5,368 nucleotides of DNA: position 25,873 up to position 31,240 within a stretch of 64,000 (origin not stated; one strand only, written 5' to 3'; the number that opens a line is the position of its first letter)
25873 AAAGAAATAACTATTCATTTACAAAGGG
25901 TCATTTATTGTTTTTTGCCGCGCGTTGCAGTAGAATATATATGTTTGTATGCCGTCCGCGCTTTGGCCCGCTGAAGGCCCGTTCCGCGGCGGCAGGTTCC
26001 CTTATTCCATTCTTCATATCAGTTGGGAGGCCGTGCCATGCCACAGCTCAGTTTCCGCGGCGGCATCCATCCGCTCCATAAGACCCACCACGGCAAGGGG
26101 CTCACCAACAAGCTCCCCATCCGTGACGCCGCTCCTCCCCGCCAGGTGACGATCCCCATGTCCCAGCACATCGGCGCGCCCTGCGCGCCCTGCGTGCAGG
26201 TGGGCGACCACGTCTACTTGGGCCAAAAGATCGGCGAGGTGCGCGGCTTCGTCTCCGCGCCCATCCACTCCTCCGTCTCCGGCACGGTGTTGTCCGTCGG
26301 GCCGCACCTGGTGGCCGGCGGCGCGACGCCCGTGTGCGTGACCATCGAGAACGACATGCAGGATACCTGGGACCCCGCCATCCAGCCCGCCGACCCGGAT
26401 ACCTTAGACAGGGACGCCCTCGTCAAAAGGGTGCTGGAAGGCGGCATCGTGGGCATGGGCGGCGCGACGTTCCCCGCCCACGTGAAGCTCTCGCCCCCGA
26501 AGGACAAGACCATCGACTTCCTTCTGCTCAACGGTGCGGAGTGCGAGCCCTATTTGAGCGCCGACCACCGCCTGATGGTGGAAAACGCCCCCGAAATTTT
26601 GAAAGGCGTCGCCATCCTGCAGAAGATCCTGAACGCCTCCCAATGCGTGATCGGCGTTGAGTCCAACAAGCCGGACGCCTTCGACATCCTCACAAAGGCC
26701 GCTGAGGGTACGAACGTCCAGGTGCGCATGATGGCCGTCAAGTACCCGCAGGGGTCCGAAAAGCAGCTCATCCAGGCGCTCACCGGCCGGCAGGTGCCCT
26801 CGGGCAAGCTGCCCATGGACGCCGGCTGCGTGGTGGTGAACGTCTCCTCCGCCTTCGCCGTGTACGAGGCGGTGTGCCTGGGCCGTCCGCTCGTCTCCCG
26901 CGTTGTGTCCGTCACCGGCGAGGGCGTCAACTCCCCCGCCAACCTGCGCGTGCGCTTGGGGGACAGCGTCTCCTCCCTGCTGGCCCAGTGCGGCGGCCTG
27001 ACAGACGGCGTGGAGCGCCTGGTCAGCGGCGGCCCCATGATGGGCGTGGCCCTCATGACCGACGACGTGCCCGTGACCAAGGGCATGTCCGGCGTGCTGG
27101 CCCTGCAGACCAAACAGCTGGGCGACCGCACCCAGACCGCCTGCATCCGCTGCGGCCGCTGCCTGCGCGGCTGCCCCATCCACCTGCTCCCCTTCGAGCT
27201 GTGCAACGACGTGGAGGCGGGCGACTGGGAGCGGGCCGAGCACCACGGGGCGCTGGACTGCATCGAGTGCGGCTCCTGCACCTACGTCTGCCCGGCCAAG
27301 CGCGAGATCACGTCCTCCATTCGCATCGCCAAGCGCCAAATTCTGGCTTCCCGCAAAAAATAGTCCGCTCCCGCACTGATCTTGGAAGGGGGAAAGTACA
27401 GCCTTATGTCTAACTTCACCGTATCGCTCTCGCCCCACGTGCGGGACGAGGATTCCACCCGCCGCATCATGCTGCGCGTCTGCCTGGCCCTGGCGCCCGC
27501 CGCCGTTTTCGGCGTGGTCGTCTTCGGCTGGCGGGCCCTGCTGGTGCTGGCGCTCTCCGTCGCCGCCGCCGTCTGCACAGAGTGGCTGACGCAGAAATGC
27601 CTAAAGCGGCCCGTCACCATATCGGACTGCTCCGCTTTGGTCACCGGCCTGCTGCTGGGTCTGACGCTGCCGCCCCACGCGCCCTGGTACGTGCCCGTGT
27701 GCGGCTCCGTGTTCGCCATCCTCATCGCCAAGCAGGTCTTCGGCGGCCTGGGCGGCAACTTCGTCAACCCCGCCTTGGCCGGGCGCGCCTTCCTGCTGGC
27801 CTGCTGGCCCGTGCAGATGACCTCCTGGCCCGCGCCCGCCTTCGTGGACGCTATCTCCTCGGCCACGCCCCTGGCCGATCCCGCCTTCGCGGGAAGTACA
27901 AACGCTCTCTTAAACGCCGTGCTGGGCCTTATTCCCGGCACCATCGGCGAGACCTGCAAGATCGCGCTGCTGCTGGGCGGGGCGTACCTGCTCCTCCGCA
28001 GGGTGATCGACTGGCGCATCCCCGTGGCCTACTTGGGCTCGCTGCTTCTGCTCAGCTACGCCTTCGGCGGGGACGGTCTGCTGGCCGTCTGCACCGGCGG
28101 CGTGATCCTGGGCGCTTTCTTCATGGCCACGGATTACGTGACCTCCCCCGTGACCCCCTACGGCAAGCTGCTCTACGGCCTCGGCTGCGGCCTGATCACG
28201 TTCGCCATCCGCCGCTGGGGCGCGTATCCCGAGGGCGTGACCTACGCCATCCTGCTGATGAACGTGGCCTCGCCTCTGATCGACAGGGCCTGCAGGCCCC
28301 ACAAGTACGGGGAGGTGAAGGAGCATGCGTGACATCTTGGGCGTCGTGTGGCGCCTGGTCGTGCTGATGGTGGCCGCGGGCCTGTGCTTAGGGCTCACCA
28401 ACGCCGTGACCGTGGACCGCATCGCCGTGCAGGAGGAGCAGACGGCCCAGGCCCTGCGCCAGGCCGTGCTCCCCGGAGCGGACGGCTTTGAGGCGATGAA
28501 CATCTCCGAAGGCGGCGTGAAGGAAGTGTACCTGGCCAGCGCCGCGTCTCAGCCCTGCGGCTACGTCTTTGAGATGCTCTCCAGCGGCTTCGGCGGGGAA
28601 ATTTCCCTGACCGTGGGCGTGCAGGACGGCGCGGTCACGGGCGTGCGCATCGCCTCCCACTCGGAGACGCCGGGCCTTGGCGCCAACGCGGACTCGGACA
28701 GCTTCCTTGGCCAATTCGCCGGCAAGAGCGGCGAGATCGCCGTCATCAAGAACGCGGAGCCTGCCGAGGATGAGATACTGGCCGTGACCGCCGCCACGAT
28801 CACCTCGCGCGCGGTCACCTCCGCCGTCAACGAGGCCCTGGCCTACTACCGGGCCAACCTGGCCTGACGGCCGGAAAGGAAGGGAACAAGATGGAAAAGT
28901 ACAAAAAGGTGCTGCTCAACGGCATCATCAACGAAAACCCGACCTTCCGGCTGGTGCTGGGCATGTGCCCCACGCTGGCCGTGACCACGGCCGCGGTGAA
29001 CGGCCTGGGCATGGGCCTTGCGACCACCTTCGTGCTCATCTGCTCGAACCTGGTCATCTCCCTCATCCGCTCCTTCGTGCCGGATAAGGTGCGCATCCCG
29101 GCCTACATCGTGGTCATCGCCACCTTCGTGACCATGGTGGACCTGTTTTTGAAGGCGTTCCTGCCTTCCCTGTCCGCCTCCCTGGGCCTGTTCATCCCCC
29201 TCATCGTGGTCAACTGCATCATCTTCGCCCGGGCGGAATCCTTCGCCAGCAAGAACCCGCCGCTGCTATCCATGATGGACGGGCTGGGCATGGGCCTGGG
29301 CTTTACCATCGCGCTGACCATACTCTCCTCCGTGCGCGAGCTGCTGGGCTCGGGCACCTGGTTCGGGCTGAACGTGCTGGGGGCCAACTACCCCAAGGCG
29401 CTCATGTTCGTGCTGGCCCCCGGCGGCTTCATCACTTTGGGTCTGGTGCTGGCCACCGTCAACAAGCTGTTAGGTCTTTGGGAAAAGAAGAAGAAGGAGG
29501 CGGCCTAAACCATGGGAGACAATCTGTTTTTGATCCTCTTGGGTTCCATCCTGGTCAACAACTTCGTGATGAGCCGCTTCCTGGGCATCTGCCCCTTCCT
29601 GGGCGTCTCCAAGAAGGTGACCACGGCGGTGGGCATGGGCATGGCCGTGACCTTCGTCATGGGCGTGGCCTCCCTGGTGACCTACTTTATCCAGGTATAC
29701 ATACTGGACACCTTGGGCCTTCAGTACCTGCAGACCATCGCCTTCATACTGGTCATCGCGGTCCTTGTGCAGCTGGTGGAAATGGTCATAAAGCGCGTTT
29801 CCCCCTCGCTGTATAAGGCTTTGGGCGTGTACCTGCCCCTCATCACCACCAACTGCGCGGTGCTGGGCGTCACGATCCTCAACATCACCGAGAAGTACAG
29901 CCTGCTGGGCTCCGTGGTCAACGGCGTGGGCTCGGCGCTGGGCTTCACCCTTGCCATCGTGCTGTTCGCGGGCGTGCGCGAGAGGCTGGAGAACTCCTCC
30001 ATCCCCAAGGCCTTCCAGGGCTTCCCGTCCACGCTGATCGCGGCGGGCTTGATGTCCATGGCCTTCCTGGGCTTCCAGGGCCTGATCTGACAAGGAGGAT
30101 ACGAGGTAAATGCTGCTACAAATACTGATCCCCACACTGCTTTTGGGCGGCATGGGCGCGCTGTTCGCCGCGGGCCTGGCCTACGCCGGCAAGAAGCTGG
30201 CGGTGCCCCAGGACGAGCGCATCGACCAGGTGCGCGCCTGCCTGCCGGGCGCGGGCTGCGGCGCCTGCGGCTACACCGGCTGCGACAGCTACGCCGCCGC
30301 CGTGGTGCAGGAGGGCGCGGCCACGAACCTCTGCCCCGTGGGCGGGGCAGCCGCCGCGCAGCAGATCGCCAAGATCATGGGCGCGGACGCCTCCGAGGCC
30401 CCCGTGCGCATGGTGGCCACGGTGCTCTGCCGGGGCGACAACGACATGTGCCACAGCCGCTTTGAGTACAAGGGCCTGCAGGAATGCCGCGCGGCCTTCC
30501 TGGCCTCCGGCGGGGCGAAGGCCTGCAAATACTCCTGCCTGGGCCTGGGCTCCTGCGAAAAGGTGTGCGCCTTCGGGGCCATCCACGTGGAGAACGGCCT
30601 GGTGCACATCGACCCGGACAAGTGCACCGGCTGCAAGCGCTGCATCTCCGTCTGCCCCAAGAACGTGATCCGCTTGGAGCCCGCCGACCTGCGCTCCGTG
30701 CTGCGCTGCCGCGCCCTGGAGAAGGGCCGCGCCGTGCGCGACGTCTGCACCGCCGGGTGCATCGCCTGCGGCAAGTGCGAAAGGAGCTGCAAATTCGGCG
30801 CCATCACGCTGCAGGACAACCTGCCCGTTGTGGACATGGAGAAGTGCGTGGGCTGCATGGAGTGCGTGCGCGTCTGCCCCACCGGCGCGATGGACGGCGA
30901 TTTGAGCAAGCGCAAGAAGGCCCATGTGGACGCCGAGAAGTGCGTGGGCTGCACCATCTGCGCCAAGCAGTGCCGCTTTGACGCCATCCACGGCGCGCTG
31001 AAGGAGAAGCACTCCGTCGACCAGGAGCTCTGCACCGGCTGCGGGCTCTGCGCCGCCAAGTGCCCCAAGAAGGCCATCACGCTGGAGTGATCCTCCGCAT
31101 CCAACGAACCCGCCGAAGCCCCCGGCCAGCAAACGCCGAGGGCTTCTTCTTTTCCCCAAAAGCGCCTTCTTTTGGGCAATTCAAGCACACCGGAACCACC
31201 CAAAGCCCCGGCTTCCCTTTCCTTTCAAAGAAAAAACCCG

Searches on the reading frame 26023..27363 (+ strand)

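Call 42: search_protein_families(library=pfam, proteins=[window:26023-27363:+], max_evalue=0.001)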
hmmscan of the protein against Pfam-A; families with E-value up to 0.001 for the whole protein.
window:26023-27363:+ (446 aa): 15 families
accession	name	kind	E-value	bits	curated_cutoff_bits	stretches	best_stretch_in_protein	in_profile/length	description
PF01512.22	Complex1_51K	-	3.6e-52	176.7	31.2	1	139-282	3-150/150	Nuo51 FMN-binding domain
PF13375.12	RnfC_N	-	2.9e-34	117.5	25.6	1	10-112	2-100/101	RnfC Barrel sandwich hybrid domain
PF10531.15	SLBB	-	1.8e-12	47.3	27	1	294-343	1-55/55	SLBB domain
PF13237.11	Fer4_10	-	1.2e-07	32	25.5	1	371-424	6-53/53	4Fe-4S dicluster domain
PF12838.12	Fer4_7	-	2.1e-07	31.7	27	1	374-425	2-50/52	4Fe-4S dicluster domain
PF13183.11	Fer4_8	-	2.8e-06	28.2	27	1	372-426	3-67/68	4Fe-4S dicluster domain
PF13187.11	Fer4_9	-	3.5e-06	27.4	27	1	373-426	1-50/52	4Fe-4S dicluster domain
PF13534.11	Fer4_17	-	7e-06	26.9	22.2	1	373-425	1-58/61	4Fe-4S dicluster domain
PF13746.11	Fer4_18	-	3.2e-05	24.5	27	0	403-434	51-82/114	4Fe-4S dicluster domain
PF00037.32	Fer4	-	8.5e-05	22.7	21.1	0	412-425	7-20/24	4Fe-4S binding domain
PF12800.12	Fer4_4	-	0.00021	21.8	24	0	412-425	3-16/17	4Fe-4S binding domain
PF11973.14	NQRA_SLBB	-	0.00022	22.1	27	1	294-341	1-46/51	NQRA C-terminal domain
PF25160.1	LdpA_Fe-S-bd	-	0.00058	20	27.6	0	369-388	23-42/49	LdpA Fe-S cluster-binding domain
PF12837.12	Fer4_6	-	0.00074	19.8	25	0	372-385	7-20/24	4Fe-4S binding domain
PF12797.12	Fer4_2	-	0.0008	19.7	24.5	0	412-425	9-22/22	4Fe-4S binding domain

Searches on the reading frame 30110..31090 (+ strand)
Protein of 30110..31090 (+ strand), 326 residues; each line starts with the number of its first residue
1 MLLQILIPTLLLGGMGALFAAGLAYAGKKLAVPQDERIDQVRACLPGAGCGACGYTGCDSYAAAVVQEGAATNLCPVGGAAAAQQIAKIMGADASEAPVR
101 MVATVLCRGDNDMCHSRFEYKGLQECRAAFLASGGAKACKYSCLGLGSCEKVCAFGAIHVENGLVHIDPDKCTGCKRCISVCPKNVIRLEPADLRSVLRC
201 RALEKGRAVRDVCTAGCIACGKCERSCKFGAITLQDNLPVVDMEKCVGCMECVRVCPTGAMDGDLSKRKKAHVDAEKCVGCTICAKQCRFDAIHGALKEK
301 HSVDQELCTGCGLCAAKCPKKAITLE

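Call 20: find_encoding_contigs(protein=window:30110-31090:+, flank=5000, max_places=10)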
Protein window:30110-31090:+ (326 aa): no gene with exactly this product is on record in the collection.

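Call 30: find_homologous_proteins(query=window:30110-31090:+, max_evalue=1e-60)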
Query window:30110-31090:+ (326 aa): 1555 proteins with E <= 1e-60 among 8000 candidates; the best 120 are listed.
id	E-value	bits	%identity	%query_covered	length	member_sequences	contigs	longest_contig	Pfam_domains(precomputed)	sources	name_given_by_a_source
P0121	1.5e-213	726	100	100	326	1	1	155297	PF14697.12,PF12837.13,PF12798.13,PF13484.12,PF12838.13,PF13459.12,PF12800.13,PF12797.13,PF04060.19,PF00037.33,PF25160.2,PF13237.12,PF13183.12,PF13187.12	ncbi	-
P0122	2.0e-181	621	86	100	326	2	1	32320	PF14697.12,PF12837.13,PF12798.13,PF13484.12,PF12838.13,PF12800.13,PF12797.13,PF04060.19,PF00037.33,PF25160.2,PF13237.12,PF13187.12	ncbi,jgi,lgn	-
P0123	3.2e-180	617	85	100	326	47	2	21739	PF14697.12,PF17179.10,PF12837.13,PF12798.13,PF13484.12,PF12838.13,PF13459.12,PF12800.13,PF12797.13,PF04060.19,PF00037.33,PF25160.2,PF13237.12,PF13187.12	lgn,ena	-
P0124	4.1e-156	538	74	99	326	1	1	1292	PF14697.12,PF17179.10,PF12837.13,PF12798.13,PF13484.12,PF12838.13,PF13459.12,PF12800.13,PF12797.13,PF04060.19,PF00037.33,PF25160.2,PF13237.12,PF13187.12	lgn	-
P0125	1.7e-154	532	73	100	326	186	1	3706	PF14697.12,PF12837.13,PF12798.13,PF13484.12,PF12838.13,PF13459.12,PF12800.13,PF12797.13,PF04060.19,PF00037.33,PF25160.2,PF13237.12,PF13187.12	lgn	-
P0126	2.1e-150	519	73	100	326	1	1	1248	PF14697.12,PF17179.10,PF12837.13,PF12798.13,PF13484.12,PF12838.13,PF13459.12,PF12800.13,PF12797.13,PF04060.19,PF00037.33,PF25160.2,PF13237.12,PF13187.12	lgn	-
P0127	1.4e-147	510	70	100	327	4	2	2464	PF14697.12,PF17179.10,PF12837.13,PF12798.13,PF13484.12,PF12838.13,PF13459.12,PF12800.13,PF12797.13,PF04060.19,PF00037.33,PF25160.2,PF13237.12,PF13187.12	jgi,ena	-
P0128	1.5e-147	510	71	100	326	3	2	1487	PF14697.12,PF12837.13,PF12798.13,PF13484.12,PF12838.13,PF12800.13,PF12797.13,PF04060.19,PF00037.33,PF25160.2,PF13237.12,PF13187.12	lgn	-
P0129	4.9e-147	508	69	100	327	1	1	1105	PF14697.12,PF12837.13,PF12798.13,PF13484.12,PF12838.13,PF13459.12,PF12797.13,PF04060.19,PF00037.33,PF25160.2,PF13237.12,PF13183.12,PF13187.12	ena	-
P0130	5.0e-146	505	69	100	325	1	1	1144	PF14697.12,PF12837.13,PF12798.13,PF13484.12,PF12838.13,PF13459.12,PF12800.13,PF12797.13,PF04060.19,PF00037.33,PF25160.2,PF13237.12,PF13187.12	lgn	-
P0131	6.5e-146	504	69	100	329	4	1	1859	PF14697.12,PF12837.13,PF12798.13,PF13484.12,PF12838.13,PF13459.12,PF12800.13,PF12797.13,PF04060.19,PF00037.33,PF13237.12,PF13187.12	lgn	-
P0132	1.1e-145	503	69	100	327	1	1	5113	PF14697.12,PF12837.13,PF12798.13,PF13484.12,PF12838.13,PF13459.12,PF12800.13,PF12797.13,PF04060.19,PF00037.33,PF25160.2,PF13237.12,PF13183.12,PF13187.12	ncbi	-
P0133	1.1e-144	500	69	100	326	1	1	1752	PF14697.12,PF12797.13,PF04060.19,PF12837.13,PF00037.33,PF13484.12,PF12838.13,PF13459.12,PF25160.2,PF13237.12,PF13187.12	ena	-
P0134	3.4e-144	498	70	100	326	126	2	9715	PF14697.12,PF17179.10,PF12837.13,PF12798.13,PF13484.12,PF12838.13,PF13534.12,PF13459.12,PF12800.13,PF12797.13,PF04060.19,PF00037.33,PF25160.2,PF13237.12,PF13183.12,PF13187.12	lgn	-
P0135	4.5e-144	498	68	100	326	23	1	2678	PF14697.12,PF12837.13,PF13484.12,PF12838.13,PF13459.12,PF12800.13,PF12797.13,PF04060.19,PF00037.33,PF25160.2,PF13237.12,PF13187.12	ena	-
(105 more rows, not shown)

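Call 33: find_encoding_contigs(protein=P0122, flank=5000, max_places=5)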
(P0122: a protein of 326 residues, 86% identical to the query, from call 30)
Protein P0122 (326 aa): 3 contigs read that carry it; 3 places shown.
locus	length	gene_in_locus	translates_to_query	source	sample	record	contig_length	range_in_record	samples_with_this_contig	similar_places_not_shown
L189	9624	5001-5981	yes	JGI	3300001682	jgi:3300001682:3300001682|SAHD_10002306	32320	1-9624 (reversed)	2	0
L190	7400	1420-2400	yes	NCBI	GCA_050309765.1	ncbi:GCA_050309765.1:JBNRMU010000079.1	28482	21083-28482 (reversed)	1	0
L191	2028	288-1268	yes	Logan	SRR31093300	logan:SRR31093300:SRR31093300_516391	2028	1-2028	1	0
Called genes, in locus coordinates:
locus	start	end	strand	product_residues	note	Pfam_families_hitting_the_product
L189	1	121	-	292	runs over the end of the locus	PF00590:TP_methylase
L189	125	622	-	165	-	PF01966:HD (weak)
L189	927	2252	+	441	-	PF13375:RnfC_N, PF01512:Complex1_51K, PF10531:SLBB, PF00037:Fer4 (faint), PF12838:Fer4_7 (weak), PF13187:Fer4_9 (weak), PF13237:Fer4_10 (weak), PF13534:Fer4_17 (weak), +3 more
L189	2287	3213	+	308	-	PF03116:NQR2_RnfD_RnfE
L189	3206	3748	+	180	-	PF04205:FMN_bind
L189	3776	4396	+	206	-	PF02508:Rnf-Nqr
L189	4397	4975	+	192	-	PF02508:Rnf-Nqr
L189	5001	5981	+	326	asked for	PF04060:FeS, PF14697:Fer4_21, PF00037:Fer4, PF12838:Fer4_7, PF13187:Fer4_9, PF00037:Fer4, PF12837:Fer4_6, PF12838:Fer4_7, +13 more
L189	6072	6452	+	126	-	-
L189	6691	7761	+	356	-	-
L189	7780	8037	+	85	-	PF08765:Mor (faint)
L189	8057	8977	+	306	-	PF00583:Acetyltransf_1 (weak), PF13508:Acetyltransf_7 (weak)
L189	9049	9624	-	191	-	?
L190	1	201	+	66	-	?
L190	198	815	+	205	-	PF02508:Rnf-Nqr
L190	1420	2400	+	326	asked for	PF04060:FeS, PF14697:Fer4_21, PF00037:Fer4, PF12838:Fer4_7, PF13187:Fer4_9, PF00037:Fer4, PF12837:Fer4_6, PF12838:Fer4_7, +13 more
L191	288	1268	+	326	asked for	PF04060:FeS, PF14697:Fer4_21, PF00037:Fer4, PF12838:Fer4_7, PF13187:Fer4_9, PF00037:Fer4, PF12837:Fer4_6, PF12838:Fer4_7, +13 more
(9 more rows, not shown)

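Call 34: find_encoding_contigs(protein=P0123, flank=5000, max_places=6)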
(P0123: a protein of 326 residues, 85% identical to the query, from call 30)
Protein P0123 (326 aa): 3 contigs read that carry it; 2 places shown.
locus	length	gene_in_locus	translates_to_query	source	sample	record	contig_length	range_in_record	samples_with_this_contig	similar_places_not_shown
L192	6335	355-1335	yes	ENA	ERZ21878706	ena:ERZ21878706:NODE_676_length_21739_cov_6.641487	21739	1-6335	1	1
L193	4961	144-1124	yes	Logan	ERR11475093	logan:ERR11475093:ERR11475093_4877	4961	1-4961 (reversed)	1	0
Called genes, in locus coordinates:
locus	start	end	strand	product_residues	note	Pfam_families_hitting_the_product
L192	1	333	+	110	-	?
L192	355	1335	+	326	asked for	PF04060:FeS, PF12838:Fer4_7 (weak), PF14697:Fer4_21, PF00037:Fer4, PF12838:Fer4_7, PF13187:Fer4_9, PF12838:Fer4_7, PF14697:Fer4_21, +17 more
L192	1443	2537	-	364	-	PF04015:DUF362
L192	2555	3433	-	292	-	PF00590:TP_methylase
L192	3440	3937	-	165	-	PF01966:HD (weak)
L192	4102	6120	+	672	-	PF02449:Glyco_hydro_42, PF08532:Glyco_hydro_42M, PF08533:Glyco_hydro_42C (faint)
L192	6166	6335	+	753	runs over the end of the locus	PF13802:Gal_mutarotas_2, PF01055:Glyco_hydro_31_2nd, PF21365:Glyco_hydro_31_3rd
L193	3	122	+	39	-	?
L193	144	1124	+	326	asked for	PF04060:FeS, PF12838:Fer4_7 (weak), PF14697:Fer4_21, PF00037:Fer4, PF12838:Fer4_7, PF13187:Fer4_9, PF12838:Fer4_7, PF14697:Fer4_21, +17 more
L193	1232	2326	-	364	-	PF04015:DUF362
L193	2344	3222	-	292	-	PF00590:TP_methylase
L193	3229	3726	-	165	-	PF01966:HD (weak)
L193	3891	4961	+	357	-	?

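Call 63: find_encoding_contigs(protein=P0134, flank=4000, max_places=3)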
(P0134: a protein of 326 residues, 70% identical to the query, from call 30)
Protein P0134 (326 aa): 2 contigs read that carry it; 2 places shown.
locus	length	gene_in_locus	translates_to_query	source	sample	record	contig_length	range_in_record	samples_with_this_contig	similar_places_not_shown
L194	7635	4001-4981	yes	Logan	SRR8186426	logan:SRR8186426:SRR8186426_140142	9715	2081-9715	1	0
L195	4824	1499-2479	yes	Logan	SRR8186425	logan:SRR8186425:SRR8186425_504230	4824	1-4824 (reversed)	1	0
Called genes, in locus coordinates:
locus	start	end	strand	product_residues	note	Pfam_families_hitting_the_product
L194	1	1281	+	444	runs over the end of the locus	PF13375:RnfC_N, PF01512:Complex1_51K, PF10531:SLBB, PF13746:Fer4_18 (faint), PF12838:Fer4_7 (weak), PF13183:Fer4_8 (weak), PF13187:Fer4_9 (weak), PF13534:Fer4_17 (weak), +5 more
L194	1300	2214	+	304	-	PF03116:NQR2_RnfD_RnfE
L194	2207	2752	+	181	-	PF04205:FMN_bind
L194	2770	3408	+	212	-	PF02508:Rnf-Nqr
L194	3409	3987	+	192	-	PF02508:Rnf-Nqr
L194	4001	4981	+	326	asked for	PF04060:FeS, PF00037:Fer4, PF12837:Fer4_6, PF12838:Fer4_7, PF13187:Fer4_9, PF00037:Fer4, PF12838:Fer4_7, PF14697:Fer4_21, +19 more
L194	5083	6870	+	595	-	PF26549:Tricorn_N (faint), PF26550:Tricorn_2nd (faint)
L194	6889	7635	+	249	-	?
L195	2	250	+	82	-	?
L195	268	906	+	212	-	PF02508:Rnf-Nqr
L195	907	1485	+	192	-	PF02508:Rnf-Nqr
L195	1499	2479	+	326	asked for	PF04060:FeS, PF00037:Fer4, PF12837:Fer4_6, PF12838:Fer4_7, PF13187:Fer4_9, PF00037:Fer4, PF12838:Fer4_7, PF14697:Fer4_21, +19 more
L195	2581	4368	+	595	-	PF26549:Tricorn_N (faint), PF26550:Tricorn_2nd (faint)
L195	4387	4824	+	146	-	?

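Call 64: find_encoding_contigs(protein=P0125, flank=4000, max_places=3)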
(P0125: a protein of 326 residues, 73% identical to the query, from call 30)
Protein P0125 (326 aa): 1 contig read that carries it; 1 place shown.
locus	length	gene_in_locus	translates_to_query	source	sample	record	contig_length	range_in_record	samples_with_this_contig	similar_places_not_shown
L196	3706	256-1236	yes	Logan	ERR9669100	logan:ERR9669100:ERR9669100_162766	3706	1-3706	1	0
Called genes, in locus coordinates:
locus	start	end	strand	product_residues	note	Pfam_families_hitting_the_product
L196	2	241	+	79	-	?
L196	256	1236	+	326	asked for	PF04060:FeS, PF12838:Fer4_7 (weak), PF00037:Fer4, PF12838:Fer4_7, PF13187:Fer4_9, PF00037:Fer4, PF12838:Fer4_7, PF14697:Fer4_21, +15 more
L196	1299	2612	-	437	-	PF05977:MFS_3, PF13347:MFS_2 (faint), PF07690:MFS_1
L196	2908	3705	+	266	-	?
